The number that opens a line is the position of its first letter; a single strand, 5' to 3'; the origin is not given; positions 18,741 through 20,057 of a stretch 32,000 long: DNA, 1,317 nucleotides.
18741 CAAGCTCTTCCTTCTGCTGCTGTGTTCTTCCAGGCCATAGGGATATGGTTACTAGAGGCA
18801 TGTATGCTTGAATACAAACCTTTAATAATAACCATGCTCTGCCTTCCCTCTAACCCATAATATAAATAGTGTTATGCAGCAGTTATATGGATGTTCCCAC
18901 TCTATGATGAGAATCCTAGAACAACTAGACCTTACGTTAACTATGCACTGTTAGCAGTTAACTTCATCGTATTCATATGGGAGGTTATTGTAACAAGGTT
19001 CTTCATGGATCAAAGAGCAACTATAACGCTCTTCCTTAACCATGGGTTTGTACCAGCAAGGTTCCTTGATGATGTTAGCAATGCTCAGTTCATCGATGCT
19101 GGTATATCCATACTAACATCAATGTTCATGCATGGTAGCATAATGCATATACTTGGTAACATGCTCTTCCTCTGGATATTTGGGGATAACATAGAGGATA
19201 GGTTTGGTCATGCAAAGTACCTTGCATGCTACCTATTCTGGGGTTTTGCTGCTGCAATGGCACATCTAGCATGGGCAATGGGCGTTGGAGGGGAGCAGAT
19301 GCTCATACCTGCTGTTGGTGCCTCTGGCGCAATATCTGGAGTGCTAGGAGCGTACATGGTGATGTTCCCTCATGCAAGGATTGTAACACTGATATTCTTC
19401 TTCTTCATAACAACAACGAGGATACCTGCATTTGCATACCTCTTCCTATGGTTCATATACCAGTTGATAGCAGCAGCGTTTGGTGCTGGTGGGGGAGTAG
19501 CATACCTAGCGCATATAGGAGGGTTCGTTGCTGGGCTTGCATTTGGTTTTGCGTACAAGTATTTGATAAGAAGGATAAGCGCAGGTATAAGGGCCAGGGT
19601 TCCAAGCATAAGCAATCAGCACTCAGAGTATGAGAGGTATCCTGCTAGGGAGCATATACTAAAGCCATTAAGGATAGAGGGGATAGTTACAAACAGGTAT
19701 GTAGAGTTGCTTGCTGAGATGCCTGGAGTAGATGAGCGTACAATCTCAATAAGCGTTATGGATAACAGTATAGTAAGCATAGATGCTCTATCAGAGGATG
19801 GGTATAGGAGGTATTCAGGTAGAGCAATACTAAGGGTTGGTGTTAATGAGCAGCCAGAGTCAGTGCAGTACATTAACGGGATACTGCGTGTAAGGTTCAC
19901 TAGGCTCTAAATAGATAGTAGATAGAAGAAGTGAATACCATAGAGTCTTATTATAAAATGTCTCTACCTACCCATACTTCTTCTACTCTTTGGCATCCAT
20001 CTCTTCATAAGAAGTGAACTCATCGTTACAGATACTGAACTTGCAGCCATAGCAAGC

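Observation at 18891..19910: Rhomboid protease fused to a cytoplasmic alpha-crystallin (small-HSP) like domain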

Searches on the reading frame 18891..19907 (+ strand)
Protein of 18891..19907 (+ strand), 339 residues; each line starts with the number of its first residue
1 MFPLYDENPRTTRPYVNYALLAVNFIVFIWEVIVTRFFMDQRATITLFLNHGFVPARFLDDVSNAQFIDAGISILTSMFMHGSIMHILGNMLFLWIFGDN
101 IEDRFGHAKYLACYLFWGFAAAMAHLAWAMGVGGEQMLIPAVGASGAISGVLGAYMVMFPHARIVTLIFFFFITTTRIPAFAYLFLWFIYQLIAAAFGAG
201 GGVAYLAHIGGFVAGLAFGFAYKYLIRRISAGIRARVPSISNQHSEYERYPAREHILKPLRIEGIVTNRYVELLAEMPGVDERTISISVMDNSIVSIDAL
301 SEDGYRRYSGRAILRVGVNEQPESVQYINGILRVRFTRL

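Call 3: search_protein_families(library=pfam, proteins=[window:18891-19907:+], max_evalue=10)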
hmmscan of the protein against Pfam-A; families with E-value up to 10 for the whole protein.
window:18891-19907:+ (339 aa): 2 families
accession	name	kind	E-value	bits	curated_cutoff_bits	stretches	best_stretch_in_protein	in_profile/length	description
PF01694.28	Rhomboid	-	5.1e-30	105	22.6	1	73-222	6-140/143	Rhomboid domain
PF08551.15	DUF1751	-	0.04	14.9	22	1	72-152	9-94/99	Eukaryotic integral membrane protein (DUF1751)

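Call 4: search_protein_families(library=ncbifam, proteins=[window:18891-19907:+], max_evalue=10)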
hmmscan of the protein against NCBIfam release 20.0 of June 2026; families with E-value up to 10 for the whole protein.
window:18891-19907:+ (339 aa): 5 families
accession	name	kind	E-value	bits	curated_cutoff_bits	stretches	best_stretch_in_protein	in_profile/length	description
NF041800.1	Hsp20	equivalog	2e-10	40.6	140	1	251-338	66-149/162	archaeal heat shock protein Hsp20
TIGR03902.1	rhom_GG_sort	equivalog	0.0004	20.4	84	1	74-219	19-153/154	rhombosortase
TIGR04239.1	rhombo_GlpG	equivalog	0.0085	15.8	250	1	73-221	137-267/271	rhomboid family intramembrane serine protease GlpG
NF008155.0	PRK10907.1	equivalog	0.01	15.2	335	1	75-221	139-267/276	rhomboid family intramembrane serine protease GlpG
NF041799.1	Hsp14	equivalog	0.17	11.9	100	1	266-302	25-60/118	archaeal heat shock protein Hsp14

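Call 6: find_homologous_proteins(query=window:18891-19907:+)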
Query window:18891-19907:+ (339 aa): 8000 proteins with E <= 0.001 among 8000 candidates; the best 120 are listed.
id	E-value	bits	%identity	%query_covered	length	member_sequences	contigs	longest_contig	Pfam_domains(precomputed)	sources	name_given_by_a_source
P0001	9.4e-200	681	89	100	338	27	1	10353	PF01694.29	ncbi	ncbi:MAG: rhomboid family intramembrane serine protease [Candidatus Nitrosocaldus sp.]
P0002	1.7e-193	661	88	100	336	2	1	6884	PF01694.29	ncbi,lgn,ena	-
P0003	2.4e-192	657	87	100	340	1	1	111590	PF01694.29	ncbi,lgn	ncbi:MAG: rhomboid family intramembrane serine protease [Candidatus Nitrosocaldus sp.]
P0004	3.1e-190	650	85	100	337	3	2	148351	PF01694.29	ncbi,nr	ncbi:MAG: rhomboid family intramembrane serine protease [Candidatus Nitrosocaldus sp.]|nr:rhomboid f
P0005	3.7e-170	584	77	100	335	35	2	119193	PF01694.29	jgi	jgi:membrane associated rhomboid family serine protease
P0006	1.0e-166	573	75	100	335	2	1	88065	PF01694.29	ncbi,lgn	-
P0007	1.2e-166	572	74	100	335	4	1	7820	PF01694.29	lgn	-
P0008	9.6e-166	569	75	100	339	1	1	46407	PF01694.29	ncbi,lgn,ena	-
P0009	1.3e-163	562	75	100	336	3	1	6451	PF01694.29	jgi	-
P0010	6.3e-162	557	75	100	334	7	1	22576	PF01694.29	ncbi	-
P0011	5.0e-159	547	100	73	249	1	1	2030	PF01694.29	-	-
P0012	5.0e-145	501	66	100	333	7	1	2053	PF01694.29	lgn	-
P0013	5.3e-143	495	65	100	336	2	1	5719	PF01694.29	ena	-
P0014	2.0e-142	493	64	100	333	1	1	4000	PF01694.29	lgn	-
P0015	1.1e-141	490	66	100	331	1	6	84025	PF01694.29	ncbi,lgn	ncbi:MAG: rhomboid family intramembrane serine protease [Nitrososphaerales archaeon]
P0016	5.1e-141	488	64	100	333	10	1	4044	PF01694.29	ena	-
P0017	1.1e-140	487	63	100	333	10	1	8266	PF01694.29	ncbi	-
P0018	1.1e-140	487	63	100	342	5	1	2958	PF01694.29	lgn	-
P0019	3.6e-140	485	62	100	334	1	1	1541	PF01694.29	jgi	jgi:membrane associated rhomboid family serine protease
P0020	4.0e-140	485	66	100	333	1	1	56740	PF01694.29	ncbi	ncbi:MAG: rhomboid family intramembrane serine protease [Nitrososphaerales archaeon]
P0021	7.7e-140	484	64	100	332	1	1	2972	PF01694.29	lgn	-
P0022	1.7e-139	483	65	100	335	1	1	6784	PF01694.29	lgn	-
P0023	2.2e-139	483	65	100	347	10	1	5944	PF01694.29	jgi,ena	-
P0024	2.2e-139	483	64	100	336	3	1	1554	PF01694.29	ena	-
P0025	2.9e-139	482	64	100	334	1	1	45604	PF01694.29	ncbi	-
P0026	6.0e-139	481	64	100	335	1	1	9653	PF01694.29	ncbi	-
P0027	2.6e-138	479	65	100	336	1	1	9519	PF01694.29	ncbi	-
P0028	1.4e-137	477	64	100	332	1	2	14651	PF01694.29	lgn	-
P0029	3.4e-137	476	62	100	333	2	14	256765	PF01694.29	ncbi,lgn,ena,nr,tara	ncbi:MAG: hypothetical protein CMO16_01815 [Thaumarchaeota archaeon]|nr:hypothetical protein [Nitros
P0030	1.7e-136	473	64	100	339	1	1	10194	PF01694.29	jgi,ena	-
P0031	1.9e-136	473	62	100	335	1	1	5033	PF01694.29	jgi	-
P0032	2.1e-136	473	64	100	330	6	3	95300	PF01694.29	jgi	jgi:membrane associated rhomboid family serine protease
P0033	3.1e-136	472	63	100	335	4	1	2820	PF01694.29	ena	-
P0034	4.6e-136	472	62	100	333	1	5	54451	PF01694.29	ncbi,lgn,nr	ncbi:MAG: rhomboid family intramembrane serine protease [Thaumarchaeota archaeon]|nr:rhomboid family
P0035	1.6e-135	470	63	100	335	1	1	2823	PF01694.29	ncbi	-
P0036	1.7e-135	470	64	100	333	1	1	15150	PF01694.29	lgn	-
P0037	3.1e-135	469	63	100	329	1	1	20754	PF01694.29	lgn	-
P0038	1.8e-134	467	62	100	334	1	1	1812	PF01694.29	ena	-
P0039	2.3e-134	466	61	100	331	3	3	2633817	PF01694.29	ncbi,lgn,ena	-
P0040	9.1e-134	464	61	100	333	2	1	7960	PF01694.29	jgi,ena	-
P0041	1.2e-133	464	62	100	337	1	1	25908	PF01694.29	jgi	jgi:membrane associated rhomboid family serine protease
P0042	1.6e-133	463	61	100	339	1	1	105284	PF01694.29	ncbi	-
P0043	2.0e-133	463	62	100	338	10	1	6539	PF01694.29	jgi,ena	-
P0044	4.4e-133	462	62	100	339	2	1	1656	PF01694.29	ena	-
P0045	1.2e-132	461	61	100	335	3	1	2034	PF01694.29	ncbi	-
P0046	9.2e-131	454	62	100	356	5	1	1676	PF01694.29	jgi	-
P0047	2.1e-130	453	62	100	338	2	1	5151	PF01694.29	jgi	jgi:membrane associated rhomboid family serine protease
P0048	5.4e-129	449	61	100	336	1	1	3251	PF01694.29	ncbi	ncbi:MAG: rhomboid family intramembrane serine protease [Nitrososphaerales archaeon]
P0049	1.9e-128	447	61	100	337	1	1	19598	PF01694.29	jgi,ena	-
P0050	1.4e-127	444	59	100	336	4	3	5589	PF01694.29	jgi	jgi:membrane associated rhomboid family serine protease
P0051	6.5e-126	438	60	100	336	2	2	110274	PF01694.29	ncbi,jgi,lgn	ncbi:MAG: membrane associated rhomboid family serine protease [Candidatus Nitrosomirales archaeon]|j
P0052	1.2e-122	428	59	100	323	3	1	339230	PF01694.29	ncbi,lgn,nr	ncbi:MAG: hypothetical protein KatS3mg003_0314 [Candidatus Nitrosocaldaceae archaeon]|nr:MAG: hypoth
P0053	2.5e-119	417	59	100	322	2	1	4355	PF01694.29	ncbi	-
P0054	1.6e-118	414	58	100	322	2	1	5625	PF01694.29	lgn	-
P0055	1.1e-116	408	60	100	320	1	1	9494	PF01694.29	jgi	jgi:membrane associated rhomboid family serine protease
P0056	3.1e-115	403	59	100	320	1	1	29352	PF01694.29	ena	-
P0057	4.1e-115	403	59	100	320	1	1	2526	PF01694.29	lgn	-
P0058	1.2e-114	401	58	100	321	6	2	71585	PF01694.29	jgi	-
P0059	5.4e-114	399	63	86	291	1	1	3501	PF01694.29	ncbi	ncbi:MAG: rhomboid family intramembrane serine protease, partial [Nitrososphaerales archaeon]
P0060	6.1e-106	373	55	100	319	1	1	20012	PF01694.29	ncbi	-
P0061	8.5e-103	362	63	80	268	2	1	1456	PF01694.29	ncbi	ncbi:MAG: rhomboid family intramembrane serine protease, partial [Nitrososphaerales archaeon]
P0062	2.9e-100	354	66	75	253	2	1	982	PF01694.29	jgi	jgi:HSP20 family molecular chaperone IbpA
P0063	8.8e-99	349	61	77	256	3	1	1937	PF01694.29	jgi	jgi:membrane associated rhomboid family serine protease/HSP20 family molecular chaperone IbpA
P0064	7.4e-81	290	47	100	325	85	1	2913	PF01694.29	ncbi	-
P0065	2.8e-80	288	47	100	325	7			PF01694.29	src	-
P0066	7.2e-80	287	47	100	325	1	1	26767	PF01694.29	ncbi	-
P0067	7.7e-80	287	46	100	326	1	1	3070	PF01694.29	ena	-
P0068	1.0e-79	287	47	100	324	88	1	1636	PF01694.29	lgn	-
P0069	1.1e-79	286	46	100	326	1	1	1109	PF01694.29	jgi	jgi:membrane associated rhomboid family serine protease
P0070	1.2e-79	286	46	100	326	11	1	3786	PF01694.29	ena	-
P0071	1.2e-79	286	46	100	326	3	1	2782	PF01694.29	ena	-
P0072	1.6e-79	286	46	100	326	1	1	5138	PF01694.29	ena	-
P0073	1.6e-79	286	46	100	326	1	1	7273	PF01694.29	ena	-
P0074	1.7e-79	286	46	100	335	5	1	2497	PF01694.29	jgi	jgi:membrane associated rhomboid family serine protease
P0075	1.7e-79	286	46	100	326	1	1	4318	PF01694.29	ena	-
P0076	1.8e-79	286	46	100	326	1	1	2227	PF01694.29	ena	-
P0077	1.9e-79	286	46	100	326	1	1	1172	PF01694.29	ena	-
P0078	2.5e-79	285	49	100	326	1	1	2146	PF01694.29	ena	-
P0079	2.5e-79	285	47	100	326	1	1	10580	PF01694.29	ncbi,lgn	ncbi:MAG TPA: rhomboid family intramembrane serine protease [Nitrososphaeraceae archaeon]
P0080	2.8e-79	285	47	100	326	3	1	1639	PF01694.29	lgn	-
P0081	3.1e-79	285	44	100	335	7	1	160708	PF01694.29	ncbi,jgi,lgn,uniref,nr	ncbi:rhomboid family intramembrane serine protease [Nitrososphaera sp.]|uniref:rhomboid family intra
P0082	3.6e-79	285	48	100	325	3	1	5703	PF01694.29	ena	-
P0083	3.8e-79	285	44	100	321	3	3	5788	PF01694.29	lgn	-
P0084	4.0e-79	285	45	100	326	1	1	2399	PF01694.29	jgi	jgi:membrane associated rhomboid family serine protease/HSP20 family molecular chaperone IbpA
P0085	4.2e-79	285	46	100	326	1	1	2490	PF01694.29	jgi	jgi:membrane associated rhomboid family serine protease/HSP20 family molecular chaperone IbpA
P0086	4.2e-79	285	47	100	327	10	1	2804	PF01694.29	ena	-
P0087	4.2e-79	285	46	100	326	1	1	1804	PF01694.29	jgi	jgi:membrane associated rhomboid family serine protease/HSP20 family molecular chaperone IbpA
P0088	4.3e-79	284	46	100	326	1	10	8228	PF01694.29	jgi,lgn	jgi:membrane associated rhomboid family serine protease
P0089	4.4e-79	284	46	100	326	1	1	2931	PF01694.29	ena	-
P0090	4.5e-79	284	46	100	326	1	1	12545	PF01694.29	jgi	jgi:membrane associated rhomboid family serine protease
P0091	4.6e-79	284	46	100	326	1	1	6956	PF01694.29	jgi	jgi:membrane associated rhomboid family serine protease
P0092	4.9e-79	284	46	100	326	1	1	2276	PF01694.29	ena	-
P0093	5.0e-79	284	46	100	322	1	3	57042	PF01694.29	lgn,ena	-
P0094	5.2e-79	284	47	100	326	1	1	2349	PF01694.29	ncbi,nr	ncbi:MAG: rhomboid family intramembrane serine protease [Nitrososphaeraceae archaeon]|nr:rhomboid fa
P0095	5.6e-79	284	47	100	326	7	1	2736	PF01694.29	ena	-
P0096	5.7e-79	284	46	100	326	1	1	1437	PF01694.29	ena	-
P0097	7.4e-79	284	48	100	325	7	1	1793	PF01694.29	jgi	jgi:membrane associated rhomboid family serine protease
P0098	7.5e-79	284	47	100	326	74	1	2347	PF01694.29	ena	-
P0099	8.2e-79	284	45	100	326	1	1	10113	PF01694.29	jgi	jgi:membrane associated rhomboid family serine protease/HSP20 family molecular chaperone IbpA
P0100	9.0e-79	283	47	100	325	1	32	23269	PF01694.29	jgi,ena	jgi:membrane associated rhomboid family serine protease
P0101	9.0e-79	283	47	100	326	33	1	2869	PF01694.29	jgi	jgi:membrane associated rhomboid family serine protease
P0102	9.3e-79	283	47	100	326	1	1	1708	PF01694.29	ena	-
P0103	9.5e-79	283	46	100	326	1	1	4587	PF01694.29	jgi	jgi:membrane associated rhomboid family serine protease/HSP20 family molecular chaperone IbpA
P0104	1.1e-78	283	46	100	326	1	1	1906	PF01694.29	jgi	jgi:membrane associated rhomboid family serine protease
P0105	1.1e-78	283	47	100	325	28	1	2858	PF01694.29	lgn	-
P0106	1.1e-78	283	47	100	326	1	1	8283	PF01694.29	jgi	jgi:membrane associated rhomboid family serine protease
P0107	1.1e-78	283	45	100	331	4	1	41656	PF01694.29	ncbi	-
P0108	1.1e-78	283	48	100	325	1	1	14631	PF01694.29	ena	-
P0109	1.2e-78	283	46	100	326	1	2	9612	PF01694.29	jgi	jgi:membrane associated rhomboid family serine protease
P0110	1.3e-78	283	46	100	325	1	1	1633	PF01694.29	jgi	jgi:membrane associated rhomboid family serine protease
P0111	1.3e-78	283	46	100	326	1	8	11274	PF01694.29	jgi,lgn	jgi:membrane associated rhomboid family serine protease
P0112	1.3e-78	283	46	100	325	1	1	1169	PF01694.29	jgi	jgi:membrane associated rhomboid family serine protease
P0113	1.4e-78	283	45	100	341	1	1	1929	PF01694.29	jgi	jgi:membrane associated rhomboid family serine protease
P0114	1.4e-78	283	45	100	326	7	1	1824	PF01694.29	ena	-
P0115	1.5e-78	283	48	100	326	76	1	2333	PF01694.29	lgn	-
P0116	1.5e-78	283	44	100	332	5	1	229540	PF01694.29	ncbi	-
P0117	1.5e-78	283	46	100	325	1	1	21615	PF01694.29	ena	-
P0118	1.6e-78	283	47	100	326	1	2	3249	PF01694.29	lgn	-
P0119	1.6e-78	283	47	100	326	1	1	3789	PF01694.29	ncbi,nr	ncbi:MAG: rhomboid family intramembrane serine protease [Thermoproteota archaeon]|nr:rhomboid family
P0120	1.6e-78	283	47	100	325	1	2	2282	PF01694.29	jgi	jgi:membrane associated rhomboid family serine protease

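Call 22: find_encoding_contigs(protein=P0039, flank=6000, max_places=2)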
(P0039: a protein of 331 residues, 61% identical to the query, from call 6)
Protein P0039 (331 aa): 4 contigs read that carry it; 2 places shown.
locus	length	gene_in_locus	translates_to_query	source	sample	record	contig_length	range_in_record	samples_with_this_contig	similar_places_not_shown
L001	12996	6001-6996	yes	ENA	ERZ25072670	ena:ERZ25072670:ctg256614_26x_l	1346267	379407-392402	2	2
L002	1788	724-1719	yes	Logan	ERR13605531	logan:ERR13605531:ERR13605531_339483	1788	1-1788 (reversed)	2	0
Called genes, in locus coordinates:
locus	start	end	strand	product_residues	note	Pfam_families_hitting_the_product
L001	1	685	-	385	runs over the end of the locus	PF00108:Thiolase_N, PF02803:Thiolase_C, PF22691:Thiolase_C_1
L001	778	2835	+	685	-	PF01751:Toprim, PF01131:Topoisom_bac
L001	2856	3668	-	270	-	PF00795:CN_hydrolase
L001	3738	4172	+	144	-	-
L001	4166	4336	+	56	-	-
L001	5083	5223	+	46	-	-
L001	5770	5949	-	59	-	PF01361:Tautomerase, PF14552:Tautomerase_2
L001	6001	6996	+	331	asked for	PF01694:Rhomboid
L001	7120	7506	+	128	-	PF13340:DUF4096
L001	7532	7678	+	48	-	-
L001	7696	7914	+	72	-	-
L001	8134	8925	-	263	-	PF00590:TP_methylase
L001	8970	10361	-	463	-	PF00696:AA_kinase, PF13840:ACT_7, PF01842:ACT (weak), PF22468:ACT_9, PF13840:ACT_7, PF01842:ACT (weak), PF22468:ACT_9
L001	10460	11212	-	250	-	PF00705:PCNA_N, PF02747:PCNA_C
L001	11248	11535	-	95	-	PF01096:Zn_ribbon_TFIIS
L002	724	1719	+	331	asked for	PF01694:Rhomboid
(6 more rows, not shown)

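Call 23: find_encoding_contigs(protein=P0081, flank=6000, max_places=2)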
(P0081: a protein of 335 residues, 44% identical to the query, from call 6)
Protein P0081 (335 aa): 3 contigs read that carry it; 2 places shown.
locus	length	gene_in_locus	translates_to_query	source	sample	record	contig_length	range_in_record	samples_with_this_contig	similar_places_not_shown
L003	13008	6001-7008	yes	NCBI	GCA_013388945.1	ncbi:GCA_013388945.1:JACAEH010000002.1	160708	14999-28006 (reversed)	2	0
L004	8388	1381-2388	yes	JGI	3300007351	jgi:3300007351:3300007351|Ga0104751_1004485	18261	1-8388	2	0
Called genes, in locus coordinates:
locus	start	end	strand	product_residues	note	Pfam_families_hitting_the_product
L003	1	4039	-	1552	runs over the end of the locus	PF00082:Peptidase_S8, PF13750:Big_3_3 (faint), PF19077:Big_13 (faint)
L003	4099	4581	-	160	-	PF03946:Ribosomal_L11_N, PF00298:Ribosomal_L11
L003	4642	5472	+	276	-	PF25213:HVO_A0261_N (weak)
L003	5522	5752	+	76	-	PF01037:AsnC_trans_reg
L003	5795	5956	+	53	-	-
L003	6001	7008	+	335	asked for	PF01694:Rhomboid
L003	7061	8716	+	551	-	PF00118:Cpn60_TCP1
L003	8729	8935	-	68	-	-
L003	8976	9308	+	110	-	-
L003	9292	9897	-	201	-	-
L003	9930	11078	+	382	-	PF00155:Aminotran_1_2 (weak), PF00266:Aminotran_5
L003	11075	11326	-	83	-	PF01037:AsnC_trans_reg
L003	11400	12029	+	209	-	PF04199:Cyclase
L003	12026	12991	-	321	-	PF04055:Radical_SAM, PF13353:Fer4_12 (weak)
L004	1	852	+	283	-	?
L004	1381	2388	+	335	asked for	PF01694:Rhomboid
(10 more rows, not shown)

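Call 24: predict_structure(alignment_id=A1)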
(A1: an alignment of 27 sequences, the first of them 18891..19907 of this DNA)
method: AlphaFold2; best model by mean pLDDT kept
length: 339 residues; sequences in the alignment: 27
mean_pLDDT: 61.8   pTM: 0.36
mean pLDDT of the five models: 61.8, 61.3, 59.0, 54.4, 50.8
residues with pLDDT >= 90: 59; 70-90: 47; 50-70: 128; < 50: 105
segments of 3 or more residues with pLDDT < 50: 1-16, 95-105, 133-147, 161-181, 197-211, 236-253
pLDDT, mean of each block of 10 residues (from residue 1): 39 50 68 74 68 56 71 59 52 47 48 55 54 48 47 53 39 43 51 47 42 57 66 47 31 61 91 93 92 93 86 92 92 95
secondary structure, 60 per line:
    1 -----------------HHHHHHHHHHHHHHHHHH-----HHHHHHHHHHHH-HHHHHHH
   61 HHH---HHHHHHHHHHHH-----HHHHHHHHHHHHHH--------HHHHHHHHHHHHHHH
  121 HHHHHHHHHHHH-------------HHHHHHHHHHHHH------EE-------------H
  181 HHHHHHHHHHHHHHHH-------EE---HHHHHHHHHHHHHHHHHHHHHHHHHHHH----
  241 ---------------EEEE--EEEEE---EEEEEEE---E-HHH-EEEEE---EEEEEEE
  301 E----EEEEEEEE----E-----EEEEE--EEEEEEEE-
elements in order: H18-35 H41-52 H54-63 H67-78 H84-97 H106-132 H146-158 H180-196 H209-236 E256-259 E262-266 E270-276 E286-290 E294-301 E306-313 E324-328 E331-338

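Call 28: fold_search(model_id=the predicted structure, library=pdb)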
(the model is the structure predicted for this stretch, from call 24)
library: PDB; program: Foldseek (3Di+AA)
matches with E <= 10: 835; with E <= 0.001: 74
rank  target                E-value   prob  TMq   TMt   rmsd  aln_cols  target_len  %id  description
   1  4rzk_A                1.2e-06  1.00  0.23  0.86   1.3        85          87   25  Crystal structure of Sulfolobus solfataricus Hsp20.1 ACD (released 2015-12-23)
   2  4rzk_B                1.8e-06  1.00  0.22  0.84   1.4        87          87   23  Crystal structure of Sulfolobus solfataricus Hsp20.1 ACD (released 2015-12-23)
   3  3w1z_B                2.2e-05  1.00  0.21  0.48  11.7       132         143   14  Heat shock protein 16.0 from Schizosaccharomyces pombe (released 2013-03-13)
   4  5zul_E                3.6e-05  1.00  0.20  0.67   3.6        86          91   16  Small heat shock protein from Mycobacterium marinum M : Form-3 (released 2019-01-30)
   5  3vqm_D                4.5e-05  1.00  0.22  0.64   2.5        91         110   20  Small heat shock protein hsp14.0 of C-terminal deletion variant with C-terminal peptide (released 2012-06-06)
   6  4ylc_D                5.1e-05  1.00  0.21  0.58   3.4        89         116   17  Crystal Structure of Del-C4 mutant of hsp14.1 from Sulfolobus solfatataricus P2 (released 2015-11-04)
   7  9q8o_B                6.4e-05  1.00  0.22  0.73   1.9        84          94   14  Crystal structure of Hsp82-MD in complex with the CS domain of Sgt1 (released 2026-01-21)
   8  3gla_A                6.8e-05  1.00  0.22  0.70   3.2        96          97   21  Crystal Structure of the hspA from Xanthomonas axonopodis (released 2009-03-24)
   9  4ylb_A                7.1e-05  1.00  0.22  0.54   6.8       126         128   16  Crystal Structure of A102D mutant of hsp14.1 from Sulfolobus solfatataricus P2 (released 2015-11-04)
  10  3aac_B                8.5e-05  1.00  0.21  0.56   2.6        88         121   20  Small heat shock protein hsp14.0 with the mutations of I120F and I122F in the form II crystal (released 2010-11-17)
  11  3aab_A                9.0e-05  1.00  0.21  0.60   3.5        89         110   20  Small heat shock protein hsp14.0 with the mutations of I120F and I122F in the form I crystal (released 2010-11-17)
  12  3vqm_K                9.0e-05  1.00  0.21  0.62   7.7       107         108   19  Small heat shock protein hsp14.0 of C-terminal deletion variant with C-terminal peptide (released 2012-06-06)
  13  6l6m_B                9.5e-05  1.00  0.22  0.65   2.9        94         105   18  HSP18.5 from E. histolytica (released 2020-11-04)
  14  3w1z_D                1.0e-04  1.00  0.21  0.61   4.0        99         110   14  Heat shock protein 16.0 from Schizosaccharomyces pombe (released 2013-03-13)
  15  1gme_A                1.0e-04  1.00  0.20  0.42   7.5       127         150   19  Crystal structure and assembly of an eukaryotic small heat shock protein (released 2001-11-29)
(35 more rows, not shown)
